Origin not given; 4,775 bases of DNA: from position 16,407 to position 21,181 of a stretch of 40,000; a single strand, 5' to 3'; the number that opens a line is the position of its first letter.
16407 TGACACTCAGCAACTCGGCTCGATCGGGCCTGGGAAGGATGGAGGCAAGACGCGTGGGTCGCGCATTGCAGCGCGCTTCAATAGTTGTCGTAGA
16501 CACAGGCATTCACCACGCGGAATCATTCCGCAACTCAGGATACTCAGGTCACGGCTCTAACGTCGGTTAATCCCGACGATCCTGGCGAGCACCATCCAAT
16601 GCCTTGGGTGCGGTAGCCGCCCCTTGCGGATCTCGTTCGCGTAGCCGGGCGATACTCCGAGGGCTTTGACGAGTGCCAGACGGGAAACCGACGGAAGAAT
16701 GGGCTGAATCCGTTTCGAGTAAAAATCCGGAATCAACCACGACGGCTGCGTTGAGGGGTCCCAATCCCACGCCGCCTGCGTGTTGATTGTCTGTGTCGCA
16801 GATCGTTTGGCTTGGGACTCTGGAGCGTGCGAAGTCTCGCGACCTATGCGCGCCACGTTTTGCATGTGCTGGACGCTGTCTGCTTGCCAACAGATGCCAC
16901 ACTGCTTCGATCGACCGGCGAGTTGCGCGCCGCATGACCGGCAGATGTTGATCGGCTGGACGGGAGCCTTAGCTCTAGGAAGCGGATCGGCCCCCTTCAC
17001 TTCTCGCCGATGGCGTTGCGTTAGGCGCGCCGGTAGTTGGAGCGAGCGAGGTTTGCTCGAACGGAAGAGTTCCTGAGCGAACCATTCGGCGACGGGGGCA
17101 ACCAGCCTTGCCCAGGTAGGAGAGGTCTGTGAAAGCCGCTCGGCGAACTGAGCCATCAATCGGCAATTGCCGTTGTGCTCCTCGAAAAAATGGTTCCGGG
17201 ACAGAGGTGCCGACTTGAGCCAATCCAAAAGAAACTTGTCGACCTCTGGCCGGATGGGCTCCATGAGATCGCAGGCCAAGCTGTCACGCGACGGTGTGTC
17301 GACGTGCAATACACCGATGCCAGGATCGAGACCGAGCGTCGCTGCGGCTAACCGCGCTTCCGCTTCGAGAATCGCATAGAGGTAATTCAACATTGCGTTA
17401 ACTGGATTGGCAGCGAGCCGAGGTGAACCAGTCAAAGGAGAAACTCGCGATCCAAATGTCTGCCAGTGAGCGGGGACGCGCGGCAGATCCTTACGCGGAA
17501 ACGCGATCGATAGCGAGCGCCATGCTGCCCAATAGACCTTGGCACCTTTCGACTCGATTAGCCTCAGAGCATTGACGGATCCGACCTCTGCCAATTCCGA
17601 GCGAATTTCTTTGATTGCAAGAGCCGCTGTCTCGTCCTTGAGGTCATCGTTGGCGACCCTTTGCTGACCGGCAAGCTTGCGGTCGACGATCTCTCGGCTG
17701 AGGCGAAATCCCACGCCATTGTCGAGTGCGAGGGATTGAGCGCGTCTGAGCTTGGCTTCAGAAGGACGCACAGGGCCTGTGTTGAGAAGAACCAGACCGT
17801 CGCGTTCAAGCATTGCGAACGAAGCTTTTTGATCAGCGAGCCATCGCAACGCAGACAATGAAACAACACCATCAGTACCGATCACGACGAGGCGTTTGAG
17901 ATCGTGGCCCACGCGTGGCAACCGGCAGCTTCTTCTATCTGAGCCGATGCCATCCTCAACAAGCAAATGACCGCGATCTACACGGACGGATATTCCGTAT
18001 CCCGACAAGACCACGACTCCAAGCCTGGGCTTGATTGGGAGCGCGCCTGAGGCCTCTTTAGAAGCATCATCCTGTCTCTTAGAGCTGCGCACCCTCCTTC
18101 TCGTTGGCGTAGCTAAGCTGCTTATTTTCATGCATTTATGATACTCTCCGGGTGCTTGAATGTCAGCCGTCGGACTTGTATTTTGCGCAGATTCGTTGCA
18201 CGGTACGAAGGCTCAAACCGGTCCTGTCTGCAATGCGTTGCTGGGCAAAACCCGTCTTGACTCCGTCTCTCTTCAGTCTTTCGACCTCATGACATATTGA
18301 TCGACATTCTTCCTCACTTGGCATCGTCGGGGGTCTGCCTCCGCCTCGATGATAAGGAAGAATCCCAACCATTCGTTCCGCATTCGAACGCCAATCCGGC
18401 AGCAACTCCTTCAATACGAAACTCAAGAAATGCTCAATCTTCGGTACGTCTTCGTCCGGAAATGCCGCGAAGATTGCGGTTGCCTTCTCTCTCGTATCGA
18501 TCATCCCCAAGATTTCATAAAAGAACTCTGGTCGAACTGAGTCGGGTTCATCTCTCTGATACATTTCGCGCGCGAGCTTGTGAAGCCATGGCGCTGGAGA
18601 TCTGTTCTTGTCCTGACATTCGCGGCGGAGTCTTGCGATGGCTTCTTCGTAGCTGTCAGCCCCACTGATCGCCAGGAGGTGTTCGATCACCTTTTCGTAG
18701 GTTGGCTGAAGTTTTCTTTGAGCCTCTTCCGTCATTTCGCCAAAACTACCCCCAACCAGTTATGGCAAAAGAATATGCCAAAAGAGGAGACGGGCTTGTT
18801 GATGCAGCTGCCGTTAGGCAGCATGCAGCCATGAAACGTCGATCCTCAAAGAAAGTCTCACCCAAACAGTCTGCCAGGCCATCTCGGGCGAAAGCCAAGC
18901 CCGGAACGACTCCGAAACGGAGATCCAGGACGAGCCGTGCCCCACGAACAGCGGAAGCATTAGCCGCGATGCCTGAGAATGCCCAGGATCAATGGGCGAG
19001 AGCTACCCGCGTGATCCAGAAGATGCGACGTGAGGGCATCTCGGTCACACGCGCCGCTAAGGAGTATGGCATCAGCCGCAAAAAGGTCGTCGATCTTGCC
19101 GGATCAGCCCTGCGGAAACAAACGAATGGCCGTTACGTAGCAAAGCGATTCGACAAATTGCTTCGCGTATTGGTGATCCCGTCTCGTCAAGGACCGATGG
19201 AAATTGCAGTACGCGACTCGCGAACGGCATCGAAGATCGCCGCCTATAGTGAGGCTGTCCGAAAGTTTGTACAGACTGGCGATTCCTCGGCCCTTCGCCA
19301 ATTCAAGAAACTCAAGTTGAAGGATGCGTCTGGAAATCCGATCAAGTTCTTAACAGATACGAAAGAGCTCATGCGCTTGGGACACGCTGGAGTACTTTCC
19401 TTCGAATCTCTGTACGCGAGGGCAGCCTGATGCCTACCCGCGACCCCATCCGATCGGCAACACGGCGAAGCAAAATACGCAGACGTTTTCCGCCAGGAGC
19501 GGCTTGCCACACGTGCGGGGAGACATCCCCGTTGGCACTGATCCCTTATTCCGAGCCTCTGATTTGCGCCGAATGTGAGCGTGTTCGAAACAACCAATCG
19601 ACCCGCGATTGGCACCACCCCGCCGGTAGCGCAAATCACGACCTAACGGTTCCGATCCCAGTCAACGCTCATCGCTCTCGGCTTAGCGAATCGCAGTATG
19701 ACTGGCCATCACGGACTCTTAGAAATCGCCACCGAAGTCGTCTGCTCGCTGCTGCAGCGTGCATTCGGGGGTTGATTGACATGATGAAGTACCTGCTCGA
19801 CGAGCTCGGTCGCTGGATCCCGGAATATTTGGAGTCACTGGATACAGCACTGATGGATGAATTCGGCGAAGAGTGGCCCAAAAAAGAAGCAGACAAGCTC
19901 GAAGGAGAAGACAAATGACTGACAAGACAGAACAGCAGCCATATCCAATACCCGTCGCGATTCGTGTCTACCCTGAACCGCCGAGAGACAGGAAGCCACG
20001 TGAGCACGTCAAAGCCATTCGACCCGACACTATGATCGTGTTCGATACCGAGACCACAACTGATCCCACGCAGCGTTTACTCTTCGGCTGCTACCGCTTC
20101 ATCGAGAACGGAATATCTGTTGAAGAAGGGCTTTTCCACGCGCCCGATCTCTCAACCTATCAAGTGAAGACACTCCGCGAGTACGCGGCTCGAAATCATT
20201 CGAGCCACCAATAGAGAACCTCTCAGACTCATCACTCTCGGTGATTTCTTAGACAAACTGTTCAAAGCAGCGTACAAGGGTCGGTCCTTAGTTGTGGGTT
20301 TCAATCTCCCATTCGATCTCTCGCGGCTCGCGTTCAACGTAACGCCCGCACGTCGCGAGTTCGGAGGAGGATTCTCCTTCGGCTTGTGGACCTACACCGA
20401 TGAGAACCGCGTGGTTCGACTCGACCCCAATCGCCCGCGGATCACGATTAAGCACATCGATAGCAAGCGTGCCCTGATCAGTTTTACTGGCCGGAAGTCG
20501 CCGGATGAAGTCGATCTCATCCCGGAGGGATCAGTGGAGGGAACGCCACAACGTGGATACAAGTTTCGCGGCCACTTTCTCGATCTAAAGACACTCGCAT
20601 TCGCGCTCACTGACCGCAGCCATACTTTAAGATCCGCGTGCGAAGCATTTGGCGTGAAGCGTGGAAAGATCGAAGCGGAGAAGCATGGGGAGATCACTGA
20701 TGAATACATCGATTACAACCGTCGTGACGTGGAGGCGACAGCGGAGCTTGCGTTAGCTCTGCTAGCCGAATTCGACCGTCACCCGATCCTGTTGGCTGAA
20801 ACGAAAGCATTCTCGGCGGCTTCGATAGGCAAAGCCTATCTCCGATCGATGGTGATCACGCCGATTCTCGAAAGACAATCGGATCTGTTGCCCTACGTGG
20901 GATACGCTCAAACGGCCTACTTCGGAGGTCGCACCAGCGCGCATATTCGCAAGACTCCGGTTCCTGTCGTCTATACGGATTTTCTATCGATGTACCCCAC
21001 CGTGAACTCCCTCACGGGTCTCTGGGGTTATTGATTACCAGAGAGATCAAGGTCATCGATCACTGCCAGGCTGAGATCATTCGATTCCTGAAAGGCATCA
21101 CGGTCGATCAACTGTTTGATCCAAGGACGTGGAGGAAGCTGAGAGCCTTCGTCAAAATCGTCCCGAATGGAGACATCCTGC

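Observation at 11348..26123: Casposon-like 14.7-kb element: 36-bp TIRs and an exact 14-bp target-site duplication around a Cas1 homologue and a family B DNA polymerase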

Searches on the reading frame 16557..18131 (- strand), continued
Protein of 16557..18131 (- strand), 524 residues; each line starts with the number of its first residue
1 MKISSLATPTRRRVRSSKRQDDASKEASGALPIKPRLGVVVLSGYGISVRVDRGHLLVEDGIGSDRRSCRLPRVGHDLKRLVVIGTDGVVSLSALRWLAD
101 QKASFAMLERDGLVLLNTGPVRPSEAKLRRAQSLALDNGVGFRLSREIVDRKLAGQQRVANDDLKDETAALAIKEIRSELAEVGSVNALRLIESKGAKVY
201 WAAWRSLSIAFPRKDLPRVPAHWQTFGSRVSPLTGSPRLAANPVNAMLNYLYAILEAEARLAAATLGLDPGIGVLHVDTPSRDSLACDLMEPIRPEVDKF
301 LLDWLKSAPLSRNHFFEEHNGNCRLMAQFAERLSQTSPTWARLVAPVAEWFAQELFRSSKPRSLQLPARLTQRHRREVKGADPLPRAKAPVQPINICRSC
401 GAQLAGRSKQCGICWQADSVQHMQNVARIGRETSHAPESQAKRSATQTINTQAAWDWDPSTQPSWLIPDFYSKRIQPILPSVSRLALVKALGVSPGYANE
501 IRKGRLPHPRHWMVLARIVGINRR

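Call 95: search_protein_families(library=pfam, alignment_id=A1, max_evalue=0.5)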
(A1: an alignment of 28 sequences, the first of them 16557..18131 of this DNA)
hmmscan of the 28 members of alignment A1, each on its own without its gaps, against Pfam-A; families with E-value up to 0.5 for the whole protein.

A. member 1, window:16557-18131:- (524 aa): 1 family
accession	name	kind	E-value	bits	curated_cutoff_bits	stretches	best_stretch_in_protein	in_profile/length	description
PF01867.21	Cas_Cas1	-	3.7e-40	138.3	22.3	1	42-330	3-274/283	CRISPR associated protein Cas1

B. families by the number of members that match (of 28 scanned): 31 families (the first 25 are shown)
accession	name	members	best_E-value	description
PF01867.21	Cas_Cas1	28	4.1e-46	CRISPR associated protein Cas1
PF12773.13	DZR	15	0.00049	Double zinc ribbon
PF18912.6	DZR_2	15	0.016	Double zinc ribbon domain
PF17032.10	Zn_ribbon_15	7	0.0023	zinc-ribbon family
PF01381.28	HTH_3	7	0.0073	Helix-turn-helix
PF13248.11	Zn_ribbon_3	5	0.00037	zinc-ribbon domain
PF13240.11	Zn_Ribbon_1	4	0.00075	zinc-ribbon domain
PF15845.10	NICE-1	4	0.00088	Cysteine-rich C-terminal 1 family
PF11278.13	DUF3079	3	0.02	Protein of unknown function (DUF3079)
PF19419.5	DUF5983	3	0.066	Family of unknown function (DUF5983) C-terminal domain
PF25299.1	ZZ_ADA2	3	0.072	ADA2 ZZ-type zing finger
PF24718.1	HTH_73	3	0.14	HTH-like domain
PF13560.12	HTH_31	2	0.028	Helix-turn-helix domain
PF05810.19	NinF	2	0.17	NinF protein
PF14525.12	AraC_binding_2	1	0.0041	AraC-binding-like domain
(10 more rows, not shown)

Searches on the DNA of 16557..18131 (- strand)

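Call 39: search_rna_families(sources=[L019, L027, L030, L033, L047, L060], threshold=gathering)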
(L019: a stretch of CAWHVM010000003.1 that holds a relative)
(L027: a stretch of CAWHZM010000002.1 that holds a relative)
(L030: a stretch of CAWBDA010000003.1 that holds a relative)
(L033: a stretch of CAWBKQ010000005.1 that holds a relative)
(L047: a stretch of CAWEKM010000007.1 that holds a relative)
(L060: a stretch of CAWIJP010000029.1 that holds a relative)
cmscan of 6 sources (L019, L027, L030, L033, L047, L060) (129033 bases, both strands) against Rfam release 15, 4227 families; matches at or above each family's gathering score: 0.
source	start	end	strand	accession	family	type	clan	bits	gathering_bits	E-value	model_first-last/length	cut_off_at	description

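Call 81: search_rna_families(sources=[L016, L026, L028, L036, L039], threshold=gathering)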
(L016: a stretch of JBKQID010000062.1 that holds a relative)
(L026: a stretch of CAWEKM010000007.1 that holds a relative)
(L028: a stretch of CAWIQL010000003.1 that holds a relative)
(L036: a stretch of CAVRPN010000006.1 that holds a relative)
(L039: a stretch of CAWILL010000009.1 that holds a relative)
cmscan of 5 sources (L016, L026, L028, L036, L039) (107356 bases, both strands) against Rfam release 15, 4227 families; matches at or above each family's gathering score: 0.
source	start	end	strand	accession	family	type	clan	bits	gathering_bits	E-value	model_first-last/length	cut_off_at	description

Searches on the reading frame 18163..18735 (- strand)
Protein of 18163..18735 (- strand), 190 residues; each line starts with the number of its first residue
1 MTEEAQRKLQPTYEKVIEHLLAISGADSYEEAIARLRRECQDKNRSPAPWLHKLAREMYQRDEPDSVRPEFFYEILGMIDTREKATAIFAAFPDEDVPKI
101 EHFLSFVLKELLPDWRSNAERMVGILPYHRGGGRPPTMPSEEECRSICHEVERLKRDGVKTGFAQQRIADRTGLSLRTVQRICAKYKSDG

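Call 9: search_protein_families(library=pfam, proteins=[window:18163-18735:-], max_evalue=0.01)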
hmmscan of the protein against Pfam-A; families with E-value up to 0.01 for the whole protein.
window:18163-18735:- (190 aa): 2 families
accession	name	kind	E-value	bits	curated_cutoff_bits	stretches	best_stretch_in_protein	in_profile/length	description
PF13551.12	HTH_29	-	0.0017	18.8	28.1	0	164-190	14-40/64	Winged helix-turn helix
PF13384.12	HTH_23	-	0.0036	17.5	24.6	1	161-190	16-45/50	Homeodomain-like domain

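Call 53: search_protein_families(library=padloc, proteins=[window:18163-18735:-], max_evalue=0.001)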
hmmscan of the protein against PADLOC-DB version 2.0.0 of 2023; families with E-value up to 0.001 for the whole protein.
window:18163-18735:- (190 aa): 0 families

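Call 55: search_protein_families(library=ncbifam, proteins=[window:18163-18735:-], max_evalue=0.001)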
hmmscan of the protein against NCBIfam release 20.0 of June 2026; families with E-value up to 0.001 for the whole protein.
window:18163-18735:- (190 aa): 0 families

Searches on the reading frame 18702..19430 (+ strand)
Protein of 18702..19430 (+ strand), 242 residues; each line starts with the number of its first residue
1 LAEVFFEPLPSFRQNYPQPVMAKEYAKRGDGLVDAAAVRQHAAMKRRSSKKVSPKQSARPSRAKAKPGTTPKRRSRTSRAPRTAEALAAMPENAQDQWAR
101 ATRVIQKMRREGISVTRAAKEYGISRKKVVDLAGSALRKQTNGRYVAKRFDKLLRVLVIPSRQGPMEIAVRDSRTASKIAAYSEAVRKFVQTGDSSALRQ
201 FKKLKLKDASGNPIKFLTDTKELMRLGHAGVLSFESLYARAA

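Call 9: search_protein_families(library=pfam, proteins=[window:18702-19430:+], max_evalue=0.01)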
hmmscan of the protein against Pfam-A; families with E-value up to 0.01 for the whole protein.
window:18702-19430:+ (242 aa): 1 family
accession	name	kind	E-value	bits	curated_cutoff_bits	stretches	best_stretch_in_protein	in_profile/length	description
PF05225.22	HTH_psq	-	0.005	17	20.4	0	105-126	12-30/45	helix-turn-helix, Psq domain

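Call 53: search_protein_families(library=padloc, proteins=[window:18702-19430:+], max_evalue=0.001)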
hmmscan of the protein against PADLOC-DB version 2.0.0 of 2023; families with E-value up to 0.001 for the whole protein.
window:18702-19430:+ (242 aa): 0 families

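Call 55: search_protein_families(library=ncbifam, proteins=[window:18702-19430:+], max_evalue=0.001)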
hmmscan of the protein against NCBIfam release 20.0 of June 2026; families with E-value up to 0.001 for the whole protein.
window:18702-19430:+ (242 aa): 0 families

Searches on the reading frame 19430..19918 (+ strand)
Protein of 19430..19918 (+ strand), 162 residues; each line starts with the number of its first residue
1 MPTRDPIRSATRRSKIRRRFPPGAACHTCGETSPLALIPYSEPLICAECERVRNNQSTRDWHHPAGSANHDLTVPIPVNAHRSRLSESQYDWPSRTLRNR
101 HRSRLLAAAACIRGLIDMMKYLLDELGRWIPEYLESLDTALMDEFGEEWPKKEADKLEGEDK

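Call 9: search_protein_families(library=pfam, proteins=[window:19430-19918:+], max_evalue=0.01)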
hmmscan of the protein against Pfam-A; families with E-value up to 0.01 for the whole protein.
window:19430-19918:+ (162 aa): 0 families

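Call 53: search_protein_families(library=padloc, proteins=[window:19430-19918:+], max_evalue=0.001)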
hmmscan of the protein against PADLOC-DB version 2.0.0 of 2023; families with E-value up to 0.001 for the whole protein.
window:19430-19918:+ (162 aa): 0 families

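Call 55: search_protein_families(library=ncbifam, proteins=[window:19430-19918:+], max_evalue=0.001)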
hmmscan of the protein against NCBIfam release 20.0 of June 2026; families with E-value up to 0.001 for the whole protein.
window:19430-19918:+ (162 aa): 0 families

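Call 59: search_protein_families(library=pfam, alignment_id=A2, max_evalue=1)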
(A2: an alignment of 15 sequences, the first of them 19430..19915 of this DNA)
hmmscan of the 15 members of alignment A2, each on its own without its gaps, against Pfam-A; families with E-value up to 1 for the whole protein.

A. member 1, window:19430-19915:+ (162 aa): 1 family
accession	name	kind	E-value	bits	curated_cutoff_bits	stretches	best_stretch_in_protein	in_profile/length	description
PF24458.1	DUF7573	-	0.32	11.4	30.2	1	21-50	9-37/39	Domain of unknown function (DUF7573)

B. families by the number of members that match (of 15 scanned): 12 families
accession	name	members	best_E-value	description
PF06689.19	zf-C4_ClpX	2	0.03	ClpX C4-type zinc finger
PF16786.11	RecA_dep_nuc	1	0.005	Recombination enhancement, RecA-dependent nuclease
PF22289.1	DmmA-like_C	1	0.033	Dimethylamine monooxygenase subunit DmmA-like, C-terminal domain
PF01412.23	ArfGap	1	0.038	Putative GTPase activating protein for Arf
PF13008.12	zf-Paramyx-P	1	0.05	Zinc-binding domain of Paramyxoviridae V protein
PF12171.14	zf-C2H2_jaz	1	0.086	Zinc-finger double-stranded RNA-binding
PF19561.4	DUF6083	1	0.094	Family of unknown function (DUF6083)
PF15157.13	IQCJ-SCHIP1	1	0.12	Fusion protein IQCJ-SCHIP1 with IQ-like motif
PF18432.7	ECD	1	0.23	Extracellular Cadherin domain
PF24458.1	DUF7573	1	0.32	Domain of unknown function (DUF7573)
PF10764.14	Gin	1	0.42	Inhibitor of sigma-G Gin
PF13717.11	Zn_ribbon_4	1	0.83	zinc-ribbon domain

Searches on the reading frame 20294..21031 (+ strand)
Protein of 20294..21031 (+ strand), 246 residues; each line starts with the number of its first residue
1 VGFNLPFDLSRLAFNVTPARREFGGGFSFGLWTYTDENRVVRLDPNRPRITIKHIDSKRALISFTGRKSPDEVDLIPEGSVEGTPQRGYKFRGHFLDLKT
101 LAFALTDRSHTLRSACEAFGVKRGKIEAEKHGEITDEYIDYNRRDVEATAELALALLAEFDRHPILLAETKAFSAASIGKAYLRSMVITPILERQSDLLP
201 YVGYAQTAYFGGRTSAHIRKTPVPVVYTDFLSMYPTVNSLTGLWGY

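Call 10: search_protein_families(library=pfam, proteins=[window:20294-21031:+], max_evalue=0.01)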
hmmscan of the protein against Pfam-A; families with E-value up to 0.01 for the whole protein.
window:20294-21031:+ (246 aa): 1 family
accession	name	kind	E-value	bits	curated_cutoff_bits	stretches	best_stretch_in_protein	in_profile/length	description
PF03175.18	DNA_pol_B_2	-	2.2e-06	27.3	25.8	1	128-237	130-244/468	DNA polymerase type B, organellar and viral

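Call 55: search_protein_families(library=ncbifam, proteins=[window:20294-21031:+], max_evalue=0.001)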
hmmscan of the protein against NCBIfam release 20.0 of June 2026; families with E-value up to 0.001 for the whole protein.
window:20294-21031:+ (246 aa): 0 families
